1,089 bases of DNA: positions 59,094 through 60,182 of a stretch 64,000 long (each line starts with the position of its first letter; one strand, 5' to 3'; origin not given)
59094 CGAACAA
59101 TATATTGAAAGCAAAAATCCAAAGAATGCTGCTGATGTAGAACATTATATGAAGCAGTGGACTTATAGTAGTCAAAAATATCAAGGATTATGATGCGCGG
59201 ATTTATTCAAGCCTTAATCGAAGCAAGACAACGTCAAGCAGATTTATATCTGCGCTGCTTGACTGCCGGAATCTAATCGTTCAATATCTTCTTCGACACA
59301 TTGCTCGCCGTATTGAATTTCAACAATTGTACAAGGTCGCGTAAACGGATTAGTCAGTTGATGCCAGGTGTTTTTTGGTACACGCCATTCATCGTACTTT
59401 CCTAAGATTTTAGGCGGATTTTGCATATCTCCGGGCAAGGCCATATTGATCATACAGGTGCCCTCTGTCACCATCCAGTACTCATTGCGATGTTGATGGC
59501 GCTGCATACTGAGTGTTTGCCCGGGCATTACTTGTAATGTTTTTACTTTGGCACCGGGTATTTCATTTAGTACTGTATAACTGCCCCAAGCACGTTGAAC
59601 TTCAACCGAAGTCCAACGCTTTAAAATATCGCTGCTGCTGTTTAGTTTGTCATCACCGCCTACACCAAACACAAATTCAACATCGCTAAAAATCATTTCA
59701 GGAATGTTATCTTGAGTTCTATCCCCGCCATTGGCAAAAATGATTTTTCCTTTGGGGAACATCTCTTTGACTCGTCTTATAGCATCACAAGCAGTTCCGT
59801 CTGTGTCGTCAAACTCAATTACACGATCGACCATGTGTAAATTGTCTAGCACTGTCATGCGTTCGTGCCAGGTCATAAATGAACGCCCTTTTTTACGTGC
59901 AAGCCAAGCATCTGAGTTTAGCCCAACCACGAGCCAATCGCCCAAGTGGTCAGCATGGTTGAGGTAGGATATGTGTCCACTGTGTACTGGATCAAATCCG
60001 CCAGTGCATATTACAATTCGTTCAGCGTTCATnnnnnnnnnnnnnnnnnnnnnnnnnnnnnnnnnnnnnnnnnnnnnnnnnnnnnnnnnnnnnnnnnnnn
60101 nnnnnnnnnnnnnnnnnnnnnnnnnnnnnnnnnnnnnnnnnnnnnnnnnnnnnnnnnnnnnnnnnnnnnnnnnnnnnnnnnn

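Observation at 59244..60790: Nucleotidyltransferase-cupin fusion and a methyltransferase: a candidate third glycan-tailoring unit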

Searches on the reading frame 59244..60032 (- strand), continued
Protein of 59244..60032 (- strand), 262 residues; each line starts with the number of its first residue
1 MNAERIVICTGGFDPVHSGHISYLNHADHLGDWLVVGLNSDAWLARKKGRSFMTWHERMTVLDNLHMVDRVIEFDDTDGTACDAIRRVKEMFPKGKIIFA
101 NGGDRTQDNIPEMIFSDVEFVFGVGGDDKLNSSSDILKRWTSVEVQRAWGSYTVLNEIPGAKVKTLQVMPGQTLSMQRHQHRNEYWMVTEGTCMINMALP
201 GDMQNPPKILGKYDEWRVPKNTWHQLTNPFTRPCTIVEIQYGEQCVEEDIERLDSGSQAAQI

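Call 103: search_protein_families(library=pfam, proteins=[P0156, P0172, P0188, P0201, P0222, P0226, P0256, P0279, P0285, P0241], max_evalue=0.001)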
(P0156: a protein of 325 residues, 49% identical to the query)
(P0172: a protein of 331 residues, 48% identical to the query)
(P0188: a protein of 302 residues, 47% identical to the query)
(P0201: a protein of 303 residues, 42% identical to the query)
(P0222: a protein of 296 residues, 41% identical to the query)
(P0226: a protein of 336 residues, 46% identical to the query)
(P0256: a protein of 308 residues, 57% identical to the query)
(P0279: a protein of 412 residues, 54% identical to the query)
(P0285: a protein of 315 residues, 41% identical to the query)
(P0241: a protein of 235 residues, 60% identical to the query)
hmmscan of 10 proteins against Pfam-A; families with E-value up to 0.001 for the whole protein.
P0156 (325 aa): 3 families
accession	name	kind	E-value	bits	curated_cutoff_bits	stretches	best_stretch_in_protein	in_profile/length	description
PF01050.24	MannoseP_isomer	-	4.9e-21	75.5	23.6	1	218-316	25-116/116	Mannose-6-phosphate isomerase C-terminal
PF01467.32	CTP_transf_like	-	3.8e-09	37.3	21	1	27-99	2-73/133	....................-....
PF07883.17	Cupin_2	-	9.2e-05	22.5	27.2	1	226-300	3-69/70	Cupin domain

P0172 (331 aa): 3 families
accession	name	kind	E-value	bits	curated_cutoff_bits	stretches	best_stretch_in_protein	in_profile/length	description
PF01050.24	MannoseP_isomer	-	7.7e-18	65.2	23.6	1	215-328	13-114/116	Mannose-6-phosphate isomerase C-terminal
PF01467.32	CTP_transf_like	-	4.4e-13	50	21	1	70-175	2-92/133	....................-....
PF07883.17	Cupin_2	-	2.4e-05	24.4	27.2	0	289-314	44-69/70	Cupin domain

P0188 (302 aa): 3 families
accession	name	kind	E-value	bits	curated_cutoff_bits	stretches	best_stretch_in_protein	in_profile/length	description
PF01050.24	MannoseP_isomer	-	1.2e-15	58.1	23.6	1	142-255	8-113/116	Mannose-6-phosphate isomerase C-terminal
PF01467.32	CTP_transf_like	-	1e-12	48.8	21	1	6-85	2-74/133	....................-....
PF07883.17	Cupin_2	-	3.7e-06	27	27.2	1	172-230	4-56/70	Cupin domain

P0201 (303 aa): 3 families
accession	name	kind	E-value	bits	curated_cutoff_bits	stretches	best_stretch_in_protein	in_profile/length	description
PF01050.24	MannoseP_isomer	-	2.6e-18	66.7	23.6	1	176-298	8-115/116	Mannose-6-phosphate isomerase C-terminal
PF07883.17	Cupin_2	-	2.2e-10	40.5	27.2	1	209-283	3-69/70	Cupin domain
PF01467.32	CTP_transf_like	-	7.4e-05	23.4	21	1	35-130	2-89/133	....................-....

P0222 (296 aa): 3 families
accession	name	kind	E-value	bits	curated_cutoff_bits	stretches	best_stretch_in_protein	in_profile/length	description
PF01050.24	MannoseP_isomer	-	6e-23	81.7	23.6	1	175-276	14-115/116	Mannose-6-phosphate isomerase C-terminal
PF07883.17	Cupin_2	-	1.1e-10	41.5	27.2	1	197-261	6-69/70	Cupin domain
PF01467.32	CTP_transf_like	-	8.3e-07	29.7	21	1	34-103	3-72/133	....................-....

P0226 (336 aa): 2 families
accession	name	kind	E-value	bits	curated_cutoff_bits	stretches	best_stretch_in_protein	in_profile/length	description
PF01050.24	MannoseP_isomer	-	5.7e-13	49.5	23.6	1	168-267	11-113/116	Mannose-6-phosphate isomerase C-terminal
PF01467.32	CTP_transf_like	-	5.4e-08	33.6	21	1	12-84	4-73/133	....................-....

P0256 (308 aa): 4 families
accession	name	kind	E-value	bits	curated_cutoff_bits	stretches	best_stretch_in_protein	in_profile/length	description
PF01467.32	CTP_transf_like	-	1.8e-12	48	21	1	6-101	2-89/133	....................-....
PF00583.31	Acetyltransf_1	-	4.6e-07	30.6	20.7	1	194-288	24-116/116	Acetyltransferase (GNAT) family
PF13508.13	Acetyltransf_7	-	3.1e-05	24.7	27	1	242-290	38-84/84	Acetyltransferase (GNAT) domain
PF13420.13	Acetyltransf_4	-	9.7e-05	22.9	24.3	1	165-289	7-135/155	Acetyltransferase (GNAT) domain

P0279 (412 aa): 1 family
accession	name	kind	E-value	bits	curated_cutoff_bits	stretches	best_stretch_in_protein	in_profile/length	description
PF01467.32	CTP_transf_like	-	4.6e-14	53.2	21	1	271-386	2-108/133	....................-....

P0285 (315 aa): 3 families
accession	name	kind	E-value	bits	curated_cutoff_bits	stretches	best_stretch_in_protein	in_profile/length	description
PF01050.24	MannoseP_isomer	-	1.2e-13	51.7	23.6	1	161-289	9-114/116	Mannose-6-phosphate isomerase C-terminal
PF01467.32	CTP_transf_like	-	5.8e-08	33.4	21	1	8-107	1-89/133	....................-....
PF07883.17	Cupin_2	-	9e-06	25.8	27.2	1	199-273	4-67/70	Cupin domain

P0241 (235 aa): 1 family
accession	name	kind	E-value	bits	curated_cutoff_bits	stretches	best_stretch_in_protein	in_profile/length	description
PF01467.32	CTP_transf_like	-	1.5e-12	48.3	21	1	7-79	2-73/133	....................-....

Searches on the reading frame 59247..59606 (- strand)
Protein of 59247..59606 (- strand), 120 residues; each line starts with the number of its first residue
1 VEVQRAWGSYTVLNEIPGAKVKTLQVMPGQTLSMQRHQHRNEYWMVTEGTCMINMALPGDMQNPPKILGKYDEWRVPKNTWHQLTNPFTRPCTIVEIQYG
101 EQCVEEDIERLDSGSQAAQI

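Call 47: search_solved_structures(query=window:59247-59606:-, max_evalue=10, show_alignments=4)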
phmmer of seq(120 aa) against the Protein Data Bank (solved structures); distinct sequences matched with E-value up to 10: 6.
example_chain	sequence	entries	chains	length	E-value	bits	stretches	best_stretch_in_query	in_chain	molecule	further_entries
2oa2_A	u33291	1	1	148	0.0006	22.9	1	21-98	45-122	BH2720 protein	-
6tq1_AAA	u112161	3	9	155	0.48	13.5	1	35-97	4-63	Bromodomain-containing protein 2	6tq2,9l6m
4a9e_A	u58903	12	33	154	0.59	13.2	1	36-97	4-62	BROMODOMAIN-CONTAINING PROTEIN 2 | BROMODOMAIN CONTAINING 2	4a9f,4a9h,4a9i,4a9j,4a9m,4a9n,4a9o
2ydw_A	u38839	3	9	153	0.61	13.2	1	36-97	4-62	BROMODOMAIN-CONTAINING PROTEIN 2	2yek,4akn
3i7d_A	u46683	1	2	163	0.81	12.8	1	22-96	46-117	sugar phosphate isomerase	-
4uyf_A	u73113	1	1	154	0.9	12.6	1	36-97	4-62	BROMODOMAIN-CONTAINING PROTEIN 2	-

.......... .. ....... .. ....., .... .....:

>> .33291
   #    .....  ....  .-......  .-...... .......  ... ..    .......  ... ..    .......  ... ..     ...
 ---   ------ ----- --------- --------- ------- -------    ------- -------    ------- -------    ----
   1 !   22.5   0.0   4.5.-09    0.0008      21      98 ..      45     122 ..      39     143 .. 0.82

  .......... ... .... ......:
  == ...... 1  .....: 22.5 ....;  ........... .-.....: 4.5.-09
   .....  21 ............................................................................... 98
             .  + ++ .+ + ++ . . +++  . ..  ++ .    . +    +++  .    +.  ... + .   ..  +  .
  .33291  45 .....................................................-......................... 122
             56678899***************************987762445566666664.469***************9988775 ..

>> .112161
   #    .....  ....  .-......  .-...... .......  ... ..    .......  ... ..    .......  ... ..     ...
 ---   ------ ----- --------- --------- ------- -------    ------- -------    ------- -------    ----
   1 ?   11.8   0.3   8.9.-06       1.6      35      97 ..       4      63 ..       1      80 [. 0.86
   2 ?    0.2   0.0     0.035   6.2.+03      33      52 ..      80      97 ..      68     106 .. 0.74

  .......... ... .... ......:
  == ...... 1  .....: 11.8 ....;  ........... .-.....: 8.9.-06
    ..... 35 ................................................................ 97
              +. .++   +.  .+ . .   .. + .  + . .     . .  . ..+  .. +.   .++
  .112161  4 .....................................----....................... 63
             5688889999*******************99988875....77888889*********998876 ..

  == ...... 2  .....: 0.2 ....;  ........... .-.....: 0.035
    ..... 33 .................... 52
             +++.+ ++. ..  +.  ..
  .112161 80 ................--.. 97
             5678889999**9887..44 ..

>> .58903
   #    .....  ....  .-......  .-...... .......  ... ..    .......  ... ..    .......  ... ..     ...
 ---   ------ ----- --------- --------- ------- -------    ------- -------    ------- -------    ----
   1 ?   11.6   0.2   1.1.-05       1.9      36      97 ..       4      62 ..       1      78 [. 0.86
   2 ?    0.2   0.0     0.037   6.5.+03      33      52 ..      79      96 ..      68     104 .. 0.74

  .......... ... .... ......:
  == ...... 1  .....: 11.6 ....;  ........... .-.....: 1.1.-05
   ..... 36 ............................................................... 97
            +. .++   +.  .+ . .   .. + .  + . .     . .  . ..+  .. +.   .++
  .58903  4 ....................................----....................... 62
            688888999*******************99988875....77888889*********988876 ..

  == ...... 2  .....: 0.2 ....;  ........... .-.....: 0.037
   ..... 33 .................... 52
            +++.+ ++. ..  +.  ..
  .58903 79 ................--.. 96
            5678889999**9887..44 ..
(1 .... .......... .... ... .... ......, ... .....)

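Call 95: search_dna_similar(query=window:59247-59606:-, collection=phages, mode=protein, max_evalue=0.001, max_rows=60)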
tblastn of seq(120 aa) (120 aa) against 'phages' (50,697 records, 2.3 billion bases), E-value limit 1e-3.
Records with a match: 13; places in all: 13; records where one place covers at least 80% of the query: 13.
Best place of each record, by identity: <60% 13.
By first word of the organism name: Synechococcus 8; Marine 3; Pseudomonas 1; Salmonella 1.
By host as written in the record: Synechococcus sp. MW02 4; - 3; Synechococcus sp. WH 7803 2; Pseudomonas aeruginosa 1; Salmonella enterica subsp. enterica serovar Kentucky 1; Synechococcus sp. WH7803 1; Synechococcus sp. LTWRED 1.
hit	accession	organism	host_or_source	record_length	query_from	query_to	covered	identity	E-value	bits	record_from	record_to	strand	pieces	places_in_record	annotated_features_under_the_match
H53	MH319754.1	Marine virus AG-345-L05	single cell amplified by WGA-X; seawater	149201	4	112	91%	37.6%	1e-17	83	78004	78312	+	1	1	record has no annotation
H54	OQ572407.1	Pseudomonas phage Y5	Pseudomonas aeruginosa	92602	2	112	93%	36.0%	2e-14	74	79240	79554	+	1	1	record has no annotation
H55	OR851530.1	Salmonella phage S.Kent 1-2-1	Salmonella enterica subsp. enterica ...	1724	2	112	93%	32.4%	3e-13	70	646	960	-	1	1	record has no annotation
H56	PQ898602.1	Synechococcus phage S-SCSM2R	Synechococcus sp. WH7803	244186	3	113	93%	31.5%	1e-6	51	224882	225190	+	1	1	MPI protein | leucine hydroxylase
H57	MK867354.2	Synechococcus phage S-SCSM1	Synechococcus sp. WH 7803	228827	3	112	92%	30.0%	2e-7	54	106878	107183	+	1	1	mannose-6-phosphate isomerase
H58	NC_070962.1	Synechococcus phage S-SCSM1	Synechococcus sp. WH 7803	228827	3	112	92%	30.0%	2e-7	54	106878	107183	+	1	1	mannose-6-phosphate isomerase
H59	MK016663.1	Synechococcus phage S-H68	Synechococcus sp. LTWRED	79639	3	111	91%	30.3%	1e-8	57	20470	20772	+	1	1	hypothetical protein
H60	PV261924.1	Synechococcus phage RN05-S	Synechococcus sp. MW02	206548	3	111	91%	30.3%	1e-8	57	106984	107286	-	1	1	mannose-6-phosphate isomerase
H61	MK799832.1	Synechococcus phage S-B05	Synechococcus sp. MW02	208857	3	111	91%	30.3%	1e-8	57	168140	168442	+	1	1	alginate biosynthesis protein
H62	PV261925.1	Synechococcus phage RB11-B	Synechococcus sp. MW02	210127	3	111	91%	30.3%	1e-8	57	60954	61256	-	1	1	mannose-6-phosphate isomerase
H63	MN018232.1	Synechococcus phage S-B43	Synechococcus sp. MW02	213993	3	111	91%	30.3%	1e-8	57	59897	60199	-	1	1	alginate biosynthesis protein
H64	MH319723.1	Marine virus AG-345-D19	single cell amplified by WGA-X; seawater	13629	1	113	94%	28.3%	5e-5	47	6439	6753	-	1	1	record has no annotation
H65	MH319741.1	Marine virus AG-345-E15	single cell amplified by WGA-X; seawater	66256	4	112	91%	29.4%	1e-8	57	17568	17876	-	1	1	record has no annotation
